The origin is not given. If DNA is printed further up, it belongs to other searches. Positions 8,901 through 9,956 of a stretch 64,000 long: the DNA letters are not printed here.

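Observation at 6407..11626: SUF operon with an unusual gene order and an identical TGA-T-ATG junction at all six gene boundaries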

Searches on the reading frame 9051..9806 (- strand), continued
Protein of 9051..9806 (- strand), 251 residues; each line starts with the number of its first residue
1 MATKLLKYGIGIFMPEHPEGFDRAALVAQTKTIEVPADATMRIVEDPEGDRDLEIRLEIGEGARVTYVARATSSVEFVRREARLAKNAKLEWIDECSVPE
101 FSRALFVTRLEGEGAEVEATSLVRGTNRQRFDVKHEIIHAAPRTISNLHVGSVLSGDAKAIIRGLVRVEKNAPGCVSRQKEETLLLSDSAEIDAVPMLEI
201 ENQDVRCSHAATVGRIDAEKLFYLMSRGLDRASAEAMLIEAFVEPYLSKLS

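Call 18: find_encoding_contigs(protein=P0027, flank=7000, max_places=1)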
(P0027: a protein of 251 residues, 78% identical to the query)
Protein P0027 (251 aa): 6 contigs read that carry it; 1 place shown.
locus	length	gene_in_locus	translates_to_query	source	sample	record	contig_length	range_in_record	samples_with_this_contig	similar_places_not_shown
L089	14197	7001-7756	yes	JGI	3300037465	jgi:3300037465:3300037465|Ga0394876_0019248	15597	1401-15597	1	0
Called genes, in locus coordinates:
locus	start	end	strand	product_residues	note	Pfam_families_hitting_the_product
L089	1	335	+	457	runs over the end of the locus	-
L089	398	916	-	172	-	-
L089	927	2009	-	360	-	-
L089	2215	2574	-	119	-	PF00453:Ribosomal_L20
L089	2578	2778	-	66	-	PF01632:Ribosomal_L35p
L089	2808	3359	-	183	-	PF05198:IF3_N, PF00707:IF3_C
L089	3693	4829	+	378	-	PF07907:YibE_F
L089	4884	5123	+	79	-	-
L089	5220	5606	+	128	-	PF02082:Rrf2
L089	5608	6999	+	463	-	PF19295:SufBD_N, PF01458:SUFBD_core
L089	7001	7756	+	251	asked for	PF01458:SUFBD_core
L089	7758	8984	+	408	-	PF00155:Aminotran_1_2, PF00266:Aminotran_5, PF01041:DegT_DnrJ_EryC1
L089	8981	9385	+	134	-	PF01592:NifU_N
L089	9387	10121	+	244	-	PF02463:SMC_N (faint), PF00005:ABC_tran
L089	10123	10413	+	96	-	PF01883:FeS_assembly_P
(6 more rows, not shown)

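Call 19: find_encoding_contigs(protein=P0036, flank=7000, max_places=1)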
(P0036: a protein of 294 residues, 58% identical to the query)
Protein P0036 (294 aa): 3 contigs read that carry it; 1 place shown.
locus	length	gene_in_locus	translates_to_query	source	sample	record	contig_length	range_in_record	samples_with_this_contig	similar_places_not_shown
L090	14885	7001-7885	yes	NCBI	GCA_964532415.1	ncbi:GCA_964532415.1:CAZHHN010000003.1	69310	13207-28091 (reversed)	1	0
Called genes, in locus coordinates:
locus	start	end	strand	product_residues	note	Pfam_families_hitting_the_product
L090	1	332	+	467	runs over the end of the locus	-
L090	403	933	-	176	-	-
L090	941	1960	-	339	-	-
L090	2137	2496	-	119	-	PF00453:Ribosomal_L20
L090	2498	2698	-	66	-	PF01632:Ribosomal_L35p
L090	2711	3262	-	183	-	PF05198:IF3_N, PF00707:IF3_C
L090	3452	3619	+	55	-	-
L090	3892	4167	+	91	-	-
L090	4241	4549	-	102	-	-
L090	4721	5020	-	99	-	-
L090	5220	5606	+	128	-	PF02082:Rrf2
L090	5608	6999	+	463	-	PF19295:SufBD_N, PF01458:SUFBD_core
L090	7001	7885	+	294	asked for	PF01458:SUFBD_core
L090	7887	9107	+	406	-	PF00155:Aminotran_1_2, PF00266:Aminotran_5, PF01041:DegT_DnrJ_EryC1, PF01053:Cys_Met_Meta_PP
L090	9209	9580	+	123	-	PF01592:NifU_N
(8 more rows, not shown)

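Call 25: find_related_loci(query=window:9051-9806:-, collection=metagenome_contigs, flank=5500)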
Query window:9051-9806:- (251 aa) in metagenome_contigs; peptide patterns used: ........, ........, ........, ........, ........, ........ (x = any residue, [..] = any of these).
146 stretches matched a pattern; 16 encode a relative of the query (tblastn E <= 1e-3); 16 distinct loci.
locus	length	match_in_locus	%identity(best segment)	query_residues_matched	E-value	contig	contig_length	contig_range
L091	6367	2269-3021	85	1-251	4e-144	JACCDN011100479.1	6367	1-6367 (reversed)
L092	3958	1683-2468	79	1-251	1e-142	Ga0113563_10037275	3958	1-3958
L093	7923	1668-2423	83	1-251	6e-138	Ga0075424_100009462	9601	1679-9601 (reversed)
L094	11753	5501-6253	81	1-251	1e-137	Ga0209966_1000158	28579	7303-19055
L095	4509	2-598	83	53-251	2e-111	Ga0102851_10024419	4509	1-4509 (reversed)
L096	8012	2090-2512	43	110-250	1e-32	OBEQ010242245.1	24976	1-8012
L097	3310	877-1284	43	110-245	6e-32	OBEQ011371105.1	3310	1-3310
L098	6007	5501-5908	44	110-245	1e-30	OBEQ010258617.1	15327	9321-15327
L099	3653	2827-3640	30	1-250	2e-26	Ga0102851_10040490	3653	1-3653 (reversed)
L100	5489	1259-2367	32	64-250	3e-25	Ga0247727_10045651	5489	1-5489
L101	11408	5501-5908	44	110-245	9e-32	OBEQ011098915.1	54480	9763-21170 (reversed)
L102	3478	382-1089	27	17-245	6e-22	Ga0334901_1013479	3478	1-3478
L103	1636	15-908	39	109-250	2e-21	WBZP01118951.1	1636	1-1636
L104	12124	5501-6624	33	61-250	1e-25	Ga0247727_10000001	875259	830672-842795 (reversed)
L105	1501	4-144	53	204-250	2e-12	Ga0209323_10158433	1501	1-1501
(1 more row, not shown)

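Call 38: search_solved_structures(query=window:9051-9806:-, max_evalue=0.001, show_alignments=1)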
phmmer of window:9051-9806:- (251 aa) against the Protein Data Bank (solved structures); distinct sequences matched with E-value up to 0.001: 7.
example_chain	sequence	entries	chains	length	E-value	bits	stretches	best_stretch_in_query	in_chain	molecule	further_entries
11mp_D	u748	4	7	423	2.2e-19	73.1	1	107-244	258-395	Iron-sulfur cluster assembly protein SufD | Protein sufD | FeS cluster assembly protein SufD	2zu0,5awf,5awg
1vh4_A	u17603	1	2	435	2.4e-19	73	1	107-244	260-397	SufD protein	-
4dn7_A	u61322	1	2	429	3.2e-11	46.5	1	107-244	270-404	ABC transporter, ATP-binding protein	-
5awf_A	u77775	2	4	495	8.9e-11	45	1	77-250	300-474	FeS cluster assembly protein SufB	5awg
11mp_C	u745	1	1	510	9.3e-11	44.9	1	77-250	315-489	Iron-sulfur cluster assembly protein SufB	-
9h7y_B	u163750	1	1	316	3.8e-06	29.9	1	166-242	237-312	Iron-sulfur cluster assembly SufBD family protein MJ0034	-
9h78_B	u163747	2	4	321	3.9e-06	29.8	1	166-242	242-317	Iron-sulfur cluster assembly SufBD family protein MJ0034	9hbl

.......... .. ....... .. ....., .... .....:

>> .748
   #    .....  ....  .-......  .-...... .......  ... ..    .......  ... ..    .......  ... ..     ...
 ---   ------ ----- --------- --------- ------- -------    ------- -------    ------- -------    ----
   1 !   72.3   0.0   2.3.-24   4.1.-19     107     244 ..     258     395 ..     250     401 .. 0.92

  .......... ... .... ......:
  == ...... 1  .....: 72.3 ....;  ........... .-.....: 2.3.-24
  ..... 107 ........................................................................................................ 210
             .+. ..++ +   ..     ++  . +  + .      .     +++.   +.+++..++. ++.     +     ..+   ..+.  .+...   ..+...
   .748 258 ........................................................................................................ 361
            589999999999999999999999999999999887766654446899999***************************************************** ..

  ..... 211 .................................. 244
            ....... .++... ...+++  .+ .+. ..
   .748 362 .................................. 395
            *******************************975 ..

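Call 65: predict_structure(alignment_id=A1)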
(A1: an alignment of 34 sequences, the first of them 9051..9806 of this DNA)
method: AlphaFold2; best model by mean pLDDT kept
length: 251 residues; sequences in the alignment: 34
mean_pLDDT: 94.4   pTM: 0.89
mean pLDDT of the five models: 94.4, 94.2, 94.2, 92.9, 92.6
residues with pLDDT >= 90: 215; 70-90: 34; 50-70: 2; < 50: 0
segments of 3 or more residues with pLDDT < 50: none
pLDDT, mean of each block of 10 residues (from residue 1): 81 89 89 98 90 97 97 92 99 94 97 98 96 98 98 97 96 97 96 93 94 94 97 96 91 72
secondary structure, 60 per line:
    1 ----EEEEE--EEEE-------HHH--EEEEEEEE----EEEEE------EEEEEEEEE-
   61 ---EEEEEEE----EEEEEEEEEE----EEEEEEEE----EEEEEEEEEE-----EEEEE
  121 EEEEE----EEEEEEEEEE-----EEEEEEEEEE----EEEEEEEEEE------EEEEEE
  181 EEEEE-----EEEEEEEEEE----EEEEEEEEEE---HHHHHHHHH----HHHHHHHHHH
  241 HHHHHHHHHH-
elements in order: E5-9 E12-15 E28-35 E40-44 E51-59 E64-70 E75-84 E89-96 E101-110 E116-125 E130-139 E145-154 E159-168 E175-185 E191-200 E205-214 H218-226 H231-250

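Call 67: fold_search(model_id=the predicted structure, library=pdb)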
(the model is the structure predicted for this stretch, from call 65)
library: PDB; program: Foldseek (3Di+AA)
matches with E <= 10: 172; with E <= 0.001: 15
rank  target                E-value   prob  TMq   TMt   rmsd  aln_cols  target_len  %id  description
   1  5awf_E                1.5e-11  1.00  0.66  0.44  10.2       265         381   18  Crystal structure of SufB-SufC-SufD complex from Escherichia coli (released 2015-11-11)
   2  5awf_A                9.3e-11  1.00  0.64  0.43  10.2       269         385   18  Crystal structure of SufB-SufC-SufD complex from Escherichia coli (released 2015-11-11)
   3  2zu0_B                9.8e-11  1.00  0.82  0.51   2.2       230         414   25  Crystal structure of SufC-SufD complex involved in the iron-sulfur cluster biosynthesis (released 2009-03-10)
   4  5awf_B                3.0e-10  1.00  0.82  0.50   2.3       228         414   26  Crystal structure of SufB-SufC-SufD complex from Escherichia coli (released 2015-11-11)
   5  5awg_E                9.9e-10  1.00  0.78  0.54   3.0       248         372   20  Crystal structure of Hg-bound SufB-SufC-SufD complex from Escherichia coli (released 2015-11-11)
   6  9a7k_A                1.4e-09  1.00  0.75  0.42   3.8       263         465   25  Integrative model of SUFB-SUFD by crosslinking MS and deep learning (released 2024-09-18)
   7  1vh4_A                1.5e-09  1.00  0.82  0.51   2.3       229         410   25  Crystal structure of a stabilizer of iron transporter (released 2003-12-30)
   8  2zu0_A                1.5e-09  1.00  0.78  0.48   2.3       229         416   26  Crystal structure of SufC-SufD complex involved in the iron-sulfur cluster biosynthesis (released 2009-03-10)
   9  5awg_A                1.8e-09  1.00  0.75  0.51   8.5       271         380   19  Crystal structure of Hg-bound SufB-SufC-SufD complex from Escherichia coli (released 2015-11-11)
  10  1vh4_B                2.7e-09  1.00  0.80  0.49   2.2       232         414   25  Crystal structure of a stabilizer of iron transporter (released 2003-12-30)
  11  5awg_B                3.3e-09  1.00  0.71  0.51   4.8       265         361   25  Crystal structure of Hg-bound SufB-SufC-SufD complex from Escherichia coli (released 2015-11-11)
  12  9a7k_B                7.0e-09  1.00  0.71  0.43   4.8       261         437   24  Integrative model of SUFB-SUFD by crosslinking MS and deep learning (released 2024-09-18)
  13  5awg_F                3.6e-08  1.00  0.80  0.58   2.5       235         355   26  Crystal structure of Hg-bound SufB-SufC-SufD complex from Escherichia coli (released 2015-11-11)
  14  4dn7_A                3.6e-08  1.00  0.71  0.45   9.5       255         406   20  CRYSTAL STRUCTURE OF putative ABC transporter, ATP-binding protein from Methanosarcina mazei Go1 (released 2012-02-22)
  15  9h78_B                3.4e-05  1.00  0.55  0.49   8.0       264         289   14  [FeS] cluster-loaded SMS complex from M. jannaschii (released 2025-06-04)
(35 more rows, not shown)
